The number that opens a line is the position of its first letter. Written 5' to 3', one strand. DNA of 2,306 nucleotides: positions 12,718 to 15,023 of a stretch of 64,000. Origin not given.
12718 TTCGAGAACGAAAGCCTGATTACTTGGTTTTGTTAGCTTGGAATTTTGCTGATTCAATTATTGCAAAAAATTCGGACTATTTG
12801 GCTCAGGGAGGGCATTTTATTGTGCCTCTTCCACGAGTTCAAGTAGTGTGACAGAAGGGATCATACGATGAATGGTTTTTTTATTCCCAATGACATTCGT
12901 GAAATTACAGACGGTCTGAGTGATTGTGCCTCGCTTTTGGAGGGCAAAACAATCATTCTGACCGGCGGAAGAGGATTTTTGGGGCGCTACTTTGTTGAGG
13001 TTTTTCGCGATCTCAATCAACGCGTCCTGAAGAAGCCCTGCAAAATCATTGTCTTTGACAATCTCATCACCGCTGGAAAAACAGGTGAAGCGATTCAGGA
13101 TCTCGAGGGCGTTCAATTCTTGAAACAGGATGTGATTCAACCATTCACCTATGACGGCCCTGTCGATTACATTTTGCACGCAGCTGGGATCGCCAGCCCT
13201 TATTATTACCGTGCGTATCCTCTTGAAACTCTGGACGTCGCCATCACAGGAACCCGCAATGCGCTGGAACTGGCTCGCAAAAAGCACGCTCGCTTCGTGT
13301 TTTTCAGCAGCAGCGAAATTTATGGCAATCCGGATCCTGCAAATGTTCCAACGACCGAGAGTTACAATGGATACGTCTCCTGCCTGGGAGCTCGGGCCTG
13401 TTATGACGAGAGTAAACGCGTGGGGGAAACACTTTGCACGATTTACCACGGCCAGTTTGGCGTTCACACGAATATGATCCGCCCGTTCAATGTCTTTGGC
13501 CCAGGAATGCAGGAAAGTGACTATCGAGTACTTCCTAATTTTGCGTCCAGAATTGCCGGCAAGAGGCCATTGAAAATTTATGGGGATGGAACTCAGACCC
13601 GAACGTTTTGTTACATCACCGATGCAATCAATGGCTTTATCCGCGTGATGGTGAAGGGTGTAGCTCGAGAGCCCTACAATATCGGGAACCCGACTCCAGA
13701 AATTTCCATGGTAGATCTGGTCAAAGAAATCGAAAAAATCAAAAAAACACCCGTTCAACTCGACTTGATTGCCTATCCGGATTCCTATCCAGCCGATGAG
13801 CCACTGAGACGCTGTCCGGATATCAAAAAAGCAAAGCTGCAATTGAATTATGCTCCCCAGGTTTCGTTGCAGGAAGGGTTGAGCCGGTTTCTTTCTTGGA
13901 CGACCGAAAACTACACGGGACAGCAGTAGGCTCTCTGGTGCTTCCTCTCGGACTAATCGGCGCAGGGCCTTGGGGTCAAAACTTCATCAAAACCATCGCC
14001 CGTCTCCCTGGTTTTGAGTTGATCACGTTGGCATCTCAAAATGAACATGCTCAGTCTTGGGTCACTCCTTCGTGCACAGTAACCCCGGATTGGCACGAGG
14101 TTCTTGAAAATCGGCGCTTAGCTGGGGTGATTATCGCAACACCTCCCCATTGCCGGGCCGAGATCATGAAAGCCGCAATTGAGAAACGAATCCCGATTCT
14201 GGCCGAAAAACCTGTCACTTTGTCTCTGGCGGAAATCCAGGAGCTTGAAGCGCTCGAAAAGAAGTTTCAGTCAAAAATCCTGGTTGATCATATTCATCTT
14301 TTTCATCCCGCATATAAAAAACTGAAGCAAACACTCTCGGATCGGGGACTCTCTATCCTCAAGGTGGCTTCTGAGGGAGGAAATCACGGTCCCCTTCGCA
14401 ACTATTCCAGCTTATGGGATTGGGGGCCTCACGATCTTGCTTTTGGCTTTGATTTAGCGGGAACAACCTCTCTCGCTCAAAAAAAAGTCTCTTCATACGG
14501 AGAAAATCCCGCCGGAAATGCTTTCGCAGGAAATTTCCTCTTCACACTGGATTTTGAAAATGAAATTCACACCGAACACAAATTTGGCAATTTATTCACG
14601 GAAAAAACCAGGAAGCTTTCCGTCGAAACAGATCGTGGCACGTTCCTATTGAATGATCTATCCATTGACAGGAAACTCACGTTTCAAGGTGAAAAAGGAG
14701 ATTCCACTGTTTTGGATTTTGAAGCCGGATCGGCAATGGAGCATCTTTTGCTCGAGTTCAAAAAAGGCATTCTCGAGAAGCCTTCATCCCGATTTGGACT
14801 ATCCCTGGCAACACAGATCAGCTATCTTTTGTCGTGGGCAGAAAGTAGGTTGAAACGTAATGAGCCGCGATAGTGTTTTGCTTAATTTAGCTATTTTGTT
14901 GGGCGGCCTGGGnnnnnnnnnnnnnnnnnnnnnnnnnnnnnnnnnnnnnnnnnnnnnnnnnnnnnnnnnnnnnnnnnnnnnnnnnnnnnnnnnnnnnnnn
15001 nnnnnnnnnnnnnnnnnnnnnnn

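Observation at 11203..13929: C-methyltransferase and FdtA-like cupin co-transcribed with a UXS-type UDP-glucuronate decarboxylase: candidate branched-chain (C-methyl) sugar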

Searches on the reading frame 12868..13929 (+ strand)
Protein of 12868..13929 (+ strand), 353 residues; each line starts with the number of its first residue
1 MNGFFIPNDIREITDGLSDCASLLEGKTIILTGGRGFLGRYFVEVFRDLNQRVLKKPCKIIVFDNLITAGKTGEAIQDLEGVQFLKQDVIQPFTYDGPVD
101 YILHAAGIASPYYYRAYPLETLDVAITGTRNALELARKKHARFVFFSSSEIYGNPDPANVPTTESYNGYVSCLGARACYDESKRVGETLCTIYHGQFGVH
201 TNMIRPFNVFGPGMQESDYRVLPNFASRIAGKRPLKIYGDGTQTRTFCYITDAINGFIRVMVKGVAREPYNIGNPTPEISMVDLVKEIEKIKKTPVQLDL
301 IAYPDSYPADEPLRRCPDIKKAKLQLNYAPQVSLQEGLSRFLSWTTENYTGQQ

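Call 3: search_protein_families(library=pfam, proteins=[window:12868-13929:+])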
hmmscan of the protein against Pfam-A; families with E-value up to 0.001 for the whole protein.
window:12868-13929:+ (353 aa): 4 families
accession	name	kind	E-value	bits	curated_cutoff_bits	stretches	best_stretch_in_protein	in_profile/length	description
PF01370.27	Epimerase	-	3.1e-47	161.5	20.9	1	29-273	1-240/240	NAD dependent epimerase/dehydratase family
PF16363.11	GDP_Man_Dehyd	-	2e-30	106.8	27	1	31-339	2-330/332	GDP-mannose 4,6 dehydratase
PF01073.25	3Beta_HSD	-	3.3e-12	46.4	22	1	31-217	2-189/280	3-beta hydroxysteroid dehydrogenase/isomerase family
PF07993.18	NAD_binding_4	-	1.2e-07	31.6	20.1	1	99-216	89-210/258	Male sterility protein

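Call 4: search_protein_families(library=ncbifam, proteins=[window:12868-13929:+])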
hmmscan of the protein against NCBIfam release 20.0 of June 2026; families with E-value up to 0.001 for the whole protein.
window:12868-13929:+ (353 aa): 17 families
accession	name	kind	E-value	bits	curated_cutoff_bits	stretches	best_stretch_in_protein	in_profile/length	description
TIGR01181.1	dTDP_gluc_dehyt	equivalog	2.8e-30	105.5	365.1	1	29-348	2-314/321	dTDP-glucose 4,6-dehydratase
TIGR04180.1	EDH_00030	hypoth_equivalog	1.4e-25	90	475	1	29-331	1-295/297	NAD-dependent 4,6-dehydratase LegB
NF008872.0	PRK11908.1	equivalog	1.3e-23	83.6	294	1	99-345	69-335/349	bifunctional UDP-4-keto-pentose/UDP-xylose synthase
TIGR02197.1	heptose_epim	equivalog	8.9e-19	67.8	274.6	1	29-347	1-315/316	ADP-glyceromanno-heptose 6-epimerase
TIGR01179.1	galE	equivalog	3.7e-17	62.1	262.3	1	29-349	2-329/332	UDP-glucose 4-epimerase GalE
NF011728.1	PRK15181.1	equivalog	6.8e-16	58.2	760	1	24-348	13-340/348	Vi polysaccharide biosynthesis UDP-N-acetylglucosaminuronic acid C-4 epimerase TviC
NF007490.0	PRK10084.1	subfamily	7.1e-15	54.8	649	1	131-348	116-337/361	dTDP-glucose 4,6-dehydratase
NF005998.1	PRK08125.1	equivalog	1.1e-14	53.8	777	1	99-342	383-646/649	bifunctional UDP-4-amino-4-deoxy-L-arabinose formyltransferase/UDP-glucuronic acid oxidase ArnA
NF007582.0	PRK10217.1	equivalog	2.1e-14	53.4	698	1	124-348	110-334/355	dTDP-glucose 4,6-dehydratase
NF047922.1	GDPFucSynFcl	equivalog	9e-14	51.6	500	1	81-348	36-304/308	GDP-L-fucose synthase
TIGR02622.1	CDP_4_6_dhtase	equivalog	3.7e-13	49.3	278.45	1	25-350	3-335/352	CDP-glucose 4,6-dehydratase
NF042422.1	oxyalk_red_OleD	equivalog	6.2e-10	39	580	1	29-304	3-262/329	2-alkyl-3-oxoalkanoate reductase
TIGR01746.1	Thioester-redct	subfamily_domain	2.2e-08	33.7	213.35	1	98-216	88-205/371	thioester reductase domain-containing protein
NF043036.1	ErythonDh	equivalog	6.4e-08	32.2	325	1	29-168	3-145/321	D-erythronate dehydrogenase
NF007956.0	PRK10675.1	subfamily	1.1e-07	31.3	394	1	29-349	3-333/338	UDP-glucose 4-epimerase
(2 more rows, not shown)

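Call 6: search_solved_structures(query=window:12868-13929:+, max_evalue=1e-10, show_alignments=2)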
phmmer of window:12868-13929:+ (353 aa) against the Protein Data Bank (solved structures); distinct sequences matched with E-value up to 1e-10: 60.
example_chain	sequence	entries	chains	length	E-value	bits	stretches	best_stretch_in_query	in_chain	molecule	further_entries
2b69_A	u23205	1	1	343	6.9e-59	203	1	26-344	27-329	UDP-glucuronate decarboxylase 1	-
4gll_A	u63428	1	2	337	7.2e-59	202.9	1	26-344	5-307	UDP-glucuronic acid decarboxylase 1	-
4m55_A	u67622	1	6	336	3.8e-58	200.6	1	26-344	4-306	UDP-glucuronic acid decarboxylase 1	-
4lk3_A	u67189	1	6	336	5.2e-58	200.1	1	26-344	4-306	UDP-glucuronic acid decarboxylase 1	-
8vr2_A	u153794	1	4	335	1e-30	110.3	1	24-349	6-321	NAD-dependent epimerase/dehydratase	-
6pmh_A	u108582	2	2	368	1.2e-27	100.3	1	23-349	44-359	UDP-glucose 4-epimerase related protein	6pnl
6zl6_A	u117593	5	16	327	1.5e-24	90.1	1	29-351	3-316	Epimerase domain-containing protein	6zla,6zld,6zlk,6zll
6zlj_A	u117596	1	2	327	3.6e-24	88.8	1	29-351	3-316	Epimerase domain-containing protein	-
8v4g_A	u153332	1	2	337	2.6e-23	86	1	24-344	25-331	Putative nucleotide sugar dehydratase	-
8v4h_A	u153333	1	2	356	3.1e-23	85.7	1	24-344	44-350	Putative nucleotide sugar dehydratase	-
9ar1_A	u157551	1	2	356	1.1e-21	80.7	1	18-346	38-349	dTDP-glucose 4,6-dehydratase related protein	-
8w3u_A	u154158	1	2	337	5.6e-21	78.3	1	24-346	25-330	dTDP-glucose 4,6-dehydratase related protein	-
6dnt_A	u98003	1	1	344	1.4e-18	70.4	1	24-254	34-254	NAD-dependent epimerase/dehydratase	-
6wjb_A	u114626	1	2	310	2.7e-18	69.5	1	27-300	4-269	NAD-dependent epimerase/dehydratase family protein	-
6bi4_A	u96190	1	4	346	2.8e-18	69.5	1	27-348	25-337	dTDP-glucose 4,6-dehydratase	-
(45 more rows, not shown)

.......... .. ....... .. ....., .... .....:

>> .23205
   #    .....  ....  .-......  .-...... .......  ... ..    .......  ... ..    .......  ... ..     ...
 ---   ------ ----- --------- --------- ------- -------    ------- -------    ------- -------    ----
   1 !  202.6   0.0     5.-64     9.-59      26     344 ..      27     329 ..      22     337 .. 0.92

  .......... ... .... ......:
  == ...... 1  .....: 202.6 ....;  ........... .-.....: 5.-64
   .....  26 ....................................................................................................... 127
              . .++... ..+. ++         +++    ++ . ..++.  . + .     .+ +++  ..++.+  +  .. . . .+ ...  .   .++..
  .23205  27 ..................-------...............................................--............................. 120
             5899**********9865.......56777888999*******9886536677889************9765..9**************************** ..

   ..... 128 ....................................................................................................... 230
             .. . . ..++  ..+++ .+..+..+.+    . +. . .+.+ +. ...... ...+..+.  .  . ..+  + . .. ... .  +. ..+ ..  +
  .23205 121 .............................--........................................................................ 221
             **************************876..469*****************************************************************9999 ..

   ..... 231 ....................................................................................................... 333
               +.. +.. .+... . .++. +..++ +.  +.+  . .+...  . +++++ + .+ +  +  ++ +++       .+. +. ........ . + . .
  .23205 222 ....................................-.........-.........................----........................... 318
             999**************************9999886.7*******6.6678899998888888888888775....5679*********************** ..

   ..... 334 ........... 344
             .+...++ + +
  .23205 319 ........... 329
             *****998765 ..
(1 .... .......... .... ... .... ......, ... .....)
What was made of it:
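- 12868..13929 (+): UXS-type extended SDR (353 aa): predicted UDP-glucuronate (or UDP-GlcNAcA) 4-oxidase/decarboxylase that supplies UDP-4-keto-pentose. Human UXS1 2b69 E 7e-59 (call 6).
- On UDP-glucuronate decarboxylase (UXS) family of extended SDRs: The best evidence is pairwise: hUXS1 E 7e-59 (call 6).
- Checked: The 353-aa SDR is closest to human UDP-glucuronate decarboxylase UXS1 (2b69, E 7e-59) (call 6).
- The SDR is closer to true UXS than to ArnA-type enzymes (calls 4, 6). The best solved relative of the SDR is a UDP-GlcA decarboxylase (call 6).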

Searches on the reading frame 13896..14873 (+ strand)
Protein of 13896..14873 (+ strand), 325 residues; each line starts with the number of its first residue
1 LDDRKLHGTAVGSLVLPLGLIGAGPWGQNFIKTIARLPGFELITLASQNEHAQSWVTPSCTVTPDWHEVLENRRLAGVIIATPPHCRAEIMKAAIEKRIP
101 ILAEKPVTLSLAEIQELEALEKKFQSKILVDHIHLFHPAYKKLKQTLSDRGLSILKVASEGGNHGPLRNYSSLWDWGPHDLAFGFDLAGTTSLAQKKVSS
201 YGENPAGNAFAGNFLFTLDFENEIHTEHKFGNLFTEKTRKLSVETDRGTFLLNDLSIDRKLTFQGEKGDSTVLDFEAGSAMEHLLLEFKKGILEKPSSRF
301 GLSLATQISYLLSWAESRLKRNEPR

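Call 3: search_protein_families(library=pfam, proteins=[window:13896-14873:+])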
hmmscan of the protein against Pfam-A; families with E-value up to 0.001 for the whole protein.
window:13896-14873:+ (325 aa): 1 family
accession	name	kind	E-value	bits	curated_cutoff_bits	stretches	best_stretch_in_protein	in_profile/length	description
PF01408.29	GFO_IDH_MocA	-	5.7e-16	59.7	24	1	19-132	4-120/120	Oxidoreductase family, NAD-binding Rossmann fold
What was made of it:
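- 13938..14873 (+): Gfo/Idh/MocA oxidoreductase (311-325 aa; the ORF extends to a TTG at 13896). Predicted ketoreductase for the methylated keto-sugar. GFO_IDH_MocA N-domain (call 3).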

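Call 4: search_protein_families(library=ncbifam, proteins=[window:13896-14873:+])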
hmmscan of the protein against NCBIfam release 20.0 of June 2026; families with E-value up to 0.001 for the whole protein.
window:13896-14873:+ (325 aa): 8 families
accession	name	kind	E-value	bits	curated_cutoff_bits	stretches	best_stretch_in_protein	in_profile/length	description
NF040723.1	UDP-GlcNAcDh_Arch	equivalog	1.3e-15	57.7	450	1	18-155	3-142/302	UDP-N-acetylglucosamine 3-dehydrogenase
TIGR04380.1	myo_inos_iolG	equivalog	4.8e-15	55.3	355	1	18-149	4-139/330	inositol 2-dehydrogenase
NF008607.0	PRK11579.1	subfamily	1.9e-08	33.7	330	1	18-152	7-142/346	oxidoreductase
NF052679.1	InsChiInosDhIolG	equivalog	4.4e-07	29.2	540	1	15-149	2-142/343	bifunctional inositol 2-dehydrogenase/D-chiro-inositol 1-dehydrogenase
NF052479.1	LevoglcsnDh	equivalog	3.4e-06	26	650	1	62-140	61-139/386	levoglucosan dehydrogenase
NF007574.0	PRK10206.1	equivalog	0.00016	20.8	352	1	60-123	51-114/345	oxidoreductase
NF058563.1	BT_2159_fam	equivalog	0.0002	20.5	650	1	18-123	3-111/350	disaccharide 3-dehydrogenase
NF058561.1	BT_2158_fam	equivalog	0.00031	19.5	750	1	64-125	84-147/487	glycoside 3-dehydrogenase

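Call 32: search_solved_structures(query=A3, max_evalue=0.001, show_alignments=1)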
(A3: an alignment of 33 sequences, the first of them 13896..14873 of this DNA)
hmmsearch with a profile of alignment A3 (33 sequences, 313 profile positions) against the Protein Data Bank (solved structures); distinct sequences matched with E-value up to 0.001: 101 (the best 60 are shown).
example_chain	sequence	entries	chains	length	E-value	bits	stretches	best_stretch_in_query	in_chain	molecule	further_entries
3c1a_A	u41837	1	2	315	8.8e-114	382.9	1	3-306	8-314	Putative oxidoreductase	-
7bvj_A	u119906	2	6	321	2.8e-33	118.5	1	5-290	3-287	Oxidoreductase, NAD-binding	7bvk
3e82_A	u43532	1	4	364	1.1e-28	103.3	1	3-239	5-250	Putative oxidoreductase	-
3gdo_A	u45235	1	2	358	1.4e-27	99.7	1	3-311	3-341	Uncharacterized oxidoreductase yvaA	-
3gfg_A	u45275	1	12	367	2e-27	99.3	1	4-311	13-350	Uncharacterized oxidoreductase yvaA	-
9azo_A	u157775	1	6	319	4.3e-26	94.9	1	2-311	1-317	PmdC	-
9m37_A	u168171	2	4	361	1.3e-24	90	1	6-224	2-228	P581a DgpA2 and isoorientin complex structure | Gfo/Idh/MocA family protein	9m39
4hkt_A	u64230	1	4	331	4.5e-24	88.3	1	5-287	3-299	Inositol 2-dehydrogenase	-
8qc2_A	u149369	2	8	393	1e-23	87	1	3-139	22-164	Gfo/Idh/MocA family oxidoreductase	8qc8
6ktj_A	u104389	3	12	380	1.6e-22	83.2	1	4-258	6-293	Scyllo-inositol dehydrogenase with L-glucose dehydrogenase activity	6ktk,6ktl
3e18_A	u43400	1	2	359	2.1e-22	82.8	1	4-273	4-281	oxidoreductase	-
8qc3_A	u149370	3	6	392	2.4e-22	82.6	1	4-138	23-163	Oxidoreductase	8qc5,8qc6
5ya8_A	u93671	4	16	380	2.7e-22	82.4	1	4-258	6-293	Scyllo-inositol dehydrogenase with L-glucose dehydrogenase activity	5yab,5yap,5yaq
4fb5_A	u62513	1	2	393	4.4e-22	81.7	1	2-275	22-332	Probable oxidoreductase protein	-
5b3t_A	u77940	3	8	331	7.2e-22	81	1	3-242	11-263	Biliverdin reductase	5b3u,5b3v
3rbv_A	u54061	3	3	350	3e-18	69.1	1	3-151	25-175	Sugar 3-ketoreductase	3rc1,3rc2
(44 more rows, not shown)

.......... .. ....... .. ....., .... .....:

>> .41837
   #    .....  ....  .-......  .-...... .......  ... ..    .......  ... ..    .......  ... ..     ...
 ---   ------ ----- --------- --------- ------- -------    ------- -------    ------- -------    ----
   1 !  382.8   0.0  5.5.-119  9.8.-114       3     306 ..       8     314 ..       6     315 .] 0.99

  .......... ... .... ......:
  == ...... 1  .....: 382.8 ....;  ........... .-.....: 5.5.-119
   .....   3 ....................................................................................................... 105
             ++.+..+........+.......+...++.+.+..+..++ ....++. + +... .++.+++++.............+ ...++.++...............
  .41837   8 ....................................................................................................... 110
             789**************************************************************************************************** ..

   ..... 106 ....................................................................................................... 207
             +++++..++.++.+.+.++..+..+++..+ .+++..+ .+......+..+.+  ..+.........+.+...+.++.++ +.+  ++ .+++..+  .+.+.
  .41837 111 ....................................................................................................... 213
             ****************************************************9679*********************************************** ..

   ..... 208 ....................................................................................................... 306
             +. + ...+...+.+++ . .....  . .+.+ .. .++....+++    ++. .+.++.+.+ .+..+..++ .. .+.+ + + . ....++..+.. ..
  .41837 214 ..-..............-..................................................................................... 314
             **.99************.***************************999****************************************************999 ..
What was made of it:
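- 13938..14873 (+): Next come 7bvj (E 3e-33) and the sugar 3-ketoreductase 3rbv (E 3e-18) (call 32).
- On Gfo/Idh/MocA oxidoreductases: The orthologue has a solved structure, 3c1a (call 32).
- Gfo: orthologue of PDB 3c1a; the next relatives include a solved sugar 3-ketoreductase (call 32).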
